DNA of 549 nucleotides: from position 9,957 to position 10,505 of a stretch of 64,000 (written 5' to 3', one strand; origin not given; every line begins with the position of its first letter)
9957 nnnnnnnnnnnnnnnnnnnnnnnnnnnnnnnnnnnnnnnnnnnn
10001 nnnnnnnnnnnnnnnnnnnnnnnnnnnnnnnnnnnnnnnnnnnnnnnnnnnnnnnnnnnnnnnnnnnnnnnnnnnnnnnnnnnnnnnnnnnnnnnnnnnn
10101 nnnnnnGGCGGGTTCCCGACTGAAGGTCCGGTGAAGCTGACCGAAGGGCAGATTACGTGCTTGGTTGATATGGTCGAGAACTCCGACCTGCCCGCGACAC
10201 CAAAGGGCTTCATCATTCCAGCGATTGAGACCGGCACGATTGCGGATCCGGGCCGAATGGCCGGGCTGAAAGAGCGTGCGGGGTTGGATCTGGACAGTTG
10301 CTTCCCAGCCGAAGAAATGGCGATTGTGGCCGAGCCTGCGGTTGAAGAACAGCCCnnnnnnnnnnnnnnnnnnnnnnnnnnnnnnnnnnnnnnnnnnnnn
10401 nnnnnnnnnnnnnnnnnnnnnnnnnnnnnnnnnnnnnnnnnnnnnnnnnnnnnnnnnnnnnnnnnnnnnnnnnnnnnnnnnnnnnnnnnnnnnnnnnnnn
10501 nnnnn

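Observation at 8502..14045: RND efflux pair whose periplasmic adaptor ends in three recently duplicated ~83-aa two-Cys repeat domains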

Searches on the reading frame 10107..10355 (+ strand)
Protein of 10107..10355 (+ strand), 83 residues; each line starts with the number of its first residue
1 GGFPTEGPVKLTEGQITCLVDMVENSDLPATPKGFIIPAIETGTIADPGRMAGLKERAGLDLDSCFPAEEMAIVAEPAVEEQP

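Call 3: search_protein_families(library=pfam, proteins=[window:10107-10355:+], max_evalue=1)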
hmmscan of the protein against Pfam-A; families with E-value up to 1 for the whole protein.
seq(83 aa): 0 families

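Call 4: search_protein_families(library=ncbifam, proteins=[window:10107-10355:+], max_evalue=1)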
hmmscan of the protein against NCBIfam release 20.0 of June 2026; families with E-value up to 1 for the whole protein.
seq(83 aa): 0 families

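Call 6: find_homologous_proteins(query=window:10107-10316:+, max_evalue=0.01)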
Query seq(70 aa) (70 aa): 10 proteins with E <= 0.01 among 10 candidates.
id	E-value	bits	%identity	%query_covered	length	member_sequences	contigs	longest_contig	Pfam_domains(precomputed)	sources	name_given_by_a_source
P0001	8.0e-37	142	93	100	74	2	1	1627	-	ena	-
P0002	1.4e-35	138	78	96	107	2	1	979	-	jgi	jgi:hypothetical protein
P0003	7.0e-34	133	76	96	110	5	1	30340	-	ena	-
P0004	3.0e-32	128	97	89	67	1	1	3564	-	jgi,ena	-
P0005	8.9e-29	117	78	96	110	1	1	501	-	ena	-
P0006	6.6e-26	107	76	96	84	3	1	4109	-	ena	-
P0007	1.5e-23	100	74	96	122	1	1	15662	-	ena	-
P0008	2.2e-23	99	72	96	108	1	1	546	-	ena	-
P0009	8.1e-20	88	65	100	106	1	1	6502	-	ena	-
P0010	2.1e-11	61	53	96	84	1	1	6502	-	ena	-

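Call 8: find_encoding_contigs(protein=P0003, flank=8000, max_places=4)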
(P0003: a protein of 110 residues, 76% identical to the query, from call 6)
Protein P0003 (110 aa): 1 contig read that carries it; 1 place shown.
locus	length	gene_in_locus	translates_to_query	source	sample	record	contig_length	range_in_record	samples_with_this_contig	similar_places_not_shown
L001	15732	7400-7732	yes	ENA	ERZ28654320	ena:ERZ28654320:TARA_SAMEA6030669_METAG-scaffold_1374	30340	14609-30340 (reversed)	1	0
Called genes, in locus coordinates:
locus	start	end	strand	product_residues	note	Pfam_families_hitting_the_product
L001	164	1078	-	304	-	PF12146:Hydrolase_4, PF00561:Abhydrolase_1, PF12697:Abhydrolase_6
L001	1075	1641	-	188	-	PF03358:FMN_red, PF02525:Flavodoxin_2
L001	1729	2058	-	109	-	PF08755:YccV-like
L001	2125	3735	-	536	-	PF01293:PEPCK_ATP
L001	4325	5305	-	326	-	PF08392:FAE1_CUT1_RppA (weak), PF00108:Thiolase_N, PF08545:ACP_syn_III, PF08541:ACP_syn_III_C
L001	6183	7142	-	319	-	-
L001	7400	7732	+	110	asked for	-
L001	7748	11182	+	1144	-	PF00873:ACR_tran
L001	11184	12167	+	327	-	PF01244:Peptidase_M19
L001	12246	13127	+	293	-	PF08239:SH3_3 (weak), PF18348:SH3_16, PF00877:NLPC_P60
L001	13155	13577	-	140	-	-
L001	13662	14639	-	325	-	PF01171:ATP_bind_3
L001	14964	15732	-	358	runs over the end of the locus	PF05145:AbrB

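Call 9: find_encoding_contigs(protein=P0007, flank=8000, max_places=4)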
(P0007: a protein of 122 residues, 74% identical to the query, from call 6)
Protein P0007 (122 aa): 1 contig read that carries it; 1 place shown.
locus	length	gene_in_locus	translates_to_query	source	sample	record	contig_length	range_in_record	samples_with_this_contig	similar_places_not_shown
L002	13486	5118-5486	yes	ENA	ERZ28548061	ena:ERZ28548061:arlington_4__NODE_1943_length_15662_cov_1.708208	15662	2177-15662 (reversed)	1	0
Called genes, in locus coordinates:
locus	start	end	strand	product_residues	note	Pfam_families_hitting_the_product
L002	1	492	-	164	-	?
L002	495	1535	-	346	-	PF01293:PEPCK_ATP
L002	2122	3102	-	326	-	PF08392:FAE1_CUT1_RppA (weak), PF00108:Thiolase_N, PF08545:ACP_syn_III, PF08541:ACP_syn_III_C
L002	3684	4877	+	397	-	-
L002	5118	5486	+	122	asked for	-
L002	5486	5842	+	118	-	PF00873:ACR_tran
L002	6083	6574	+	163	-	PF00873:ACR_tran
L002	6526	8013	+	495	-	PF00873:ACR_tran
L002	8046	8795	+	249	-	PF00873:ACR_tran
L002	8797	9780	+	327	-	PF01244:Peptidase_M19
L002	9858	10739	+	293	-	PF08239:SH3_3 (faint), PF18348:SH3_16, PF00877:NLPC_P60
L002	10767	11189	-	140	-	-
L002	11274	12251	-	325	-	PF01171:ATP_bind_3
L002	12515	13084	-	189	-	PF05145:AbrB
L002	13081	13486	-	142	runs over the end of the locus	PF05145:AbrB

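Call 27: predict_structure(alignment_id=A1)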
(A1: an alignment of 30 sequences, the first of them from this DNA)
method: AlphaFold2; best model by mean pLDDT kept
length: 67 residues; sequences in the alignment: 30
mean_pLDDT: 90.0   pTM: 0.76
mean pLDDT of the five models: 90.0, 87.8, 87.8, 87.2, 85.9
residues with pLDDT >= 90: 42; 70-90: 25; 50-70: 0; < 50: 0
segments of 3 or more residues with pLDDT < 50: none
pLDDT, mean of each block of 10 residues (from residue 1): 86 96 93 92 90 82 90
secondary structure, 60 per line:
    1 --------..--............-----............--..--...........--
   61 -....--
elements in order: H13-24 H30-41 H48-58 H62-65

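Call 28: search_protein_representatives(alignment_id=A1)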
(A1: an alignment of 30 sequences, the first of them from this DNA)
Query: 30 sequences, 67 profile positions. Proteins with E-value up to 0.001 (for the whole library): 179; up to 1e-10: 25; up to 1e-30: 2. The best 150 are listed.
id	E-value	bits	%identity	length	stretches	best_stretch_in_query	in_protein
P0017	1.8e-69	245.7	-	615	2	1-67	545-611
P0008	2.9e-31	123.2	-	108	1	1-67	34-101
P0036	8.0e-28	112.2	-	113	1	1-67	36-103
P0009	9.6e-23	96.0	-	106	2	1-67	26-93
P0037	2.6e-21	91.4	-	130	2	5-60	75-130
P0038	3.7e-19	84.5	-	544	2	5-60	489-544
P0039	7.1e-19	83.6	-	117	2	3-60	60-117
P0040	3.1e-18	81.5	-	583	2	8-60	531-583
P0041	1.9e-17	79.0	-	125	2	5-60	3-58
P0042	6.5e-17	77.3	-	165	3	7-60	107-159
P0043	4.5e-16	74.6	-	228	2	7-59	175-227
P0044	7.8e-16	73.8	-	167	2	4-59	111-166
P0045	1.5e-15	72.9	-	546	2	8-60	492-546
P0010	9.1e-15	70.4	-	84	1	1-43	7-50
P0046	2.2e-14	69.2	-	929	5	2-46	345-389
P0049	7.7e-13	64.2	-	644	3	8-60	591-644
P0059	4.9e-10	55.2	-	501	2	7-62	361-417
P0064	2.8e-09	52.8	-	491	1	6-60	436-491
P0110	1.4e-06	44.2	-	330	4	7-35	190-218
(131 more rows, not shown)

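Call 32: search_protein_families(library=pfam, proteins=[P0064, P0049, P0038, P0059, P0110, P0046, P0042], max_evalue=0.1)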
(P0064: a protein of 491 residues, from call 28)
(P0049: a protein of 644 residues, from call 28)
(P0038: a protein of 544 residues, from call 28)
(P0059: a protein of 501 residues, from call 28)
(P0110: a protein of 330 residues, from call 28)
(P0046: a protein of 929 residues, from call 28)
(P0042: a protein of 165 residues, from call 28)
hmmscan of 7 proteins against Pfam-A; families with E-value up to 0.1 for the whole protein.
P0064 (491 aa): 2 families
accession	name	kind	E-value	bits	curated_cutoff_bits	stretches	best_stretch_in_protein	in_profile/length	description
PF13437.12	HlyD_3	-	1.9e-12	48.3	22.2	1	232-337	2-106/106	HlyD family secretion protein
PF16576.10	HlyD_D23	-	9.8e-05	22.2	30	1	171-294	77-170/214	Barrel-sandwich domain of CusB or HlyD membrane-fusion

P0049 (644 aa): 1 family
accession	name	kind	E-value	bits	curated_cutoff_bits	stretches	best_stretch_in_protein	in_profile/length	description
PF13437.12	HlyD_3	-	1e-10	42.7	22.2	1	232-338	2-106/106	HlyD family secretion protein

P0038 (544 aa): 4 families
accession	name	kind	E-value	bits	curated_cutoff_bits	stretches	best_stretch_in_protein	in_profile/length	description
PF13437.12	HlyD_3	-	3.7e-13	50.6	22.2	1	232-340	2-106/106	HlyD family secretion protein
PF16576.10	HlyD_D23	-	0.0036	17.1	30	1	76-280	18-159/214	Barrel-sandwich domain of CusB or HlyD membrane-fusion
PF18545.6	HalOD1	-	0.044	14.4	26.3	0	239-272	9-42/74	Halobacterial output domain 1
PF13629.12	T2SS-T3SS_pil_N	-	0.088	13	23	0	329-374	7-47/72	Pilus formation protein N terminal region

P0059 (501 aa): 2 families
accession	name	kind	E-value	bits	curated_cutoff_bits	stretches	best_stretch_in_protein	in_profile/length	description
PF13437.12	HlyD_3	-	3.6e-10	41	22.2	1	142-197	2-52/106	HlyD family secretion protein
PF16576.10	HlyD_D23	-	2e-07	30.9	30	1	98-190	77-159/214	Barrel-sandwich domain of CusB or HlyD membrane-fusion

P0110 (330 aa): 4 families
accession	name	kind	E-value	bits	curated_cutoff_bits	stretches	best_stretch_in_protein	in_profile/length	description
PF07813.17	LTXXQ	-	1.7e-09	38.8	24.3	2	122-205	11-99/100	LTXXQ motif family protein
PF11668.13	Gp_UL130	-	0.02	15.3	25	0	214-266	27-79/159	HCMV glycoprotein pUL130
PF01468.23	GA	-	0.043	14.5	24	0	126-141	21-36/55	GA module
PF25808.1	TPR_LAA1_C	-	0.057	13.7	27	0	194-217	135-158/160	LAA1-like, C-terminal TPR repeats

P0046 (929 aa): 1 family
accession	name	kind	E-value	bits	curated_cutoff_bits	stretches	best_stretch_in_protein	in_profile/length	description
PF00213.23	OSCP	-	0.00018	22.1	22.3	1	443-534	36-127/172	ATP synthase delta (OSCP) subunit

P0042 (165 aa): 0 families

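Call 56: fold_search(model_id=the predicted structure, library=pdb)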
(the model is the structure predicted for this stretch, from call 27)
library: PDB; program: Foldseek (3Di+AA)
matches with E <= 10: 77; with E <= 0.001: 0
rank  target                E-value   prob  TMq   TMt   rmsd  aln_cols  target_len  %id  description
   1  8kdb_B                1.1e+00  0.38  0.51  0.52   5.6        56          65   20  Cryo-EM structure of the human parainfluenza virus hPIV3 L-P polymerase in dimeric form (released 2024-04-24)
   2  9knv_C                1.3e+00  0.28  0.47  0.36   4.0        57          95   12  AS-136A-bound measles virus L-P complex (released 2025-07-16)
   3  7z53_K                1.7e+00  0.09  0.31  0.35  10.6        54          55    9  Structure of native leukocyte myeloperoxidase in complex with a truncated version (SPIN truncated) of the Staphyloccal (released 2022-10-26)
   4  9dus_C                2.0e+00  0.18  0.43  0.25   4.3        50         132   14  Cryo-EM structure of the Measles Virus polymerase (L) protein in complex with the tetrameric phosphoprotein (P) (released 2025-04-09)
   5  6nly_A                2.2e+00  0.21  0.39  0.15   8.2        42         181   19  Fragment of human mitochondrial Alanyl-tRNA Synthetase C-Ala domain (released 2020-01-15)
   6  5lxj_MODEL_1_A        2.3e+00  0.28  0.51  0.62   3.3        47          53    8  Solution NMR structure of the X domain of Peste des Petits Ruminants phosphoprotein (released 2017-10-25)
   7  9mlu_C                2.3e+00  0.23  0.41  0.38   3.3        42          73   19  FbaA with Factor H 6-7 domain (released 2026-02-04)
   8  9dut_C                2.3e+00  0.21  0.40  0.22   3.2        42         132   12  Cryo-EM structure of the Measles Virus polymerase (L) protein in complex with the tetrameric phosphoprotein (P) and C  (released 2025-04-09)
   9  6nly_D                2.5e+00  0.20  0.39  0.15   8.1        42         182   19  Fragment of human mitochondrial Alanyl-tRNA Synthetase C-Ala domain (released 2020-01-15)
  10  9ocf_C                2.9e+00  0.21  0.45  0.29   2.9        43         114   12  2.73A cryo-EM structure of the Measles Virus L-P in complex with ERdRp-0519 (released 2025-09-03)
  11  3bbz_A                3.1e+00  0.21  0.50  0.66   3.0        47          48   15  Structure of the nucleocapsid-binding domain from the mumps virus phosphoprotein (released 2008-05-27)
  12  1t6o_A                3.1e+00  0.18  0.40  0.52   3.5        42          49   12  Nucleocapsid-binding domain of the measles virus P protein (amino acids 457-507) in complex with amino acids 486-505 o (released 2004-08-03)
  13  5yhz                  3.1e+00  0.04  0.26  0.13   9.9        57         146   21  Structure of Lactococcus lactis ZitR, E41A mutant (released 2017-12-06)
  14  9knt_C                3.8e+00  0.13  0.38  0.27   3.2        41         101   12  ERDRP-0519-bound measles virus L-P complex (released 2025-07-16)
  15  8phj_W                3.8e+00  0.03  0.26  0.28   7.4        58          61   16  cA4-bound Cami1 in complex with 70S ribosome (released 2023-12-13)
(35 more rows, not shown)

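Call 57: search_solved_structures(query=A1, max_evalue=10)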
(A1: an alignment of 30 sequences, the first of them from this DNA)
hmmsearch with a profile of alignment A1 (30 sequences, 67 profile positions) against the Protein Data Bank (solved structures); distinct sequences matched with E-value up to 10: 8.
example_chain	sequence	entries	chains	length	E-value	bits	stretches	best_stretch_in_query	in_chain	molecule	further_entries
5dbv_A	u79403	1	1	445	0.44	13.7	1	27-55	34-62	Aldehyde Dehydrogenase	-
5dru_A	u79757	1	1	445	0.45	13.7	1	27-55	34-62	Aldehyde Dehydrogenase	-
4c3s_A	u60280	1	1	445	0.46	13.7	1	27-55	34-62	ALDEHYDE DEHYDROGENASE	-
2nd2_A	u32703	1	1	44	0.64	13.2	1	25-53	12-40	De novo mini protein HHH_06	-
3g1i_A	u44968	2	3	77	0.95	12.6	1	17-37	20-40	Gag polyprotein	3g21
4im7_A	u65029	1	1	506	1.1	12.5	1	19-60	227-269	Hypothetical oxidoreductase ydfI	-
3g1g_A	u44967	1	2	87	1.1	12.4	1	17-37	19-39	Gag polyprotein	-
1ojh_A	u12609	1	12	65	1.4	12.1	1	7-62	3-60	NBLA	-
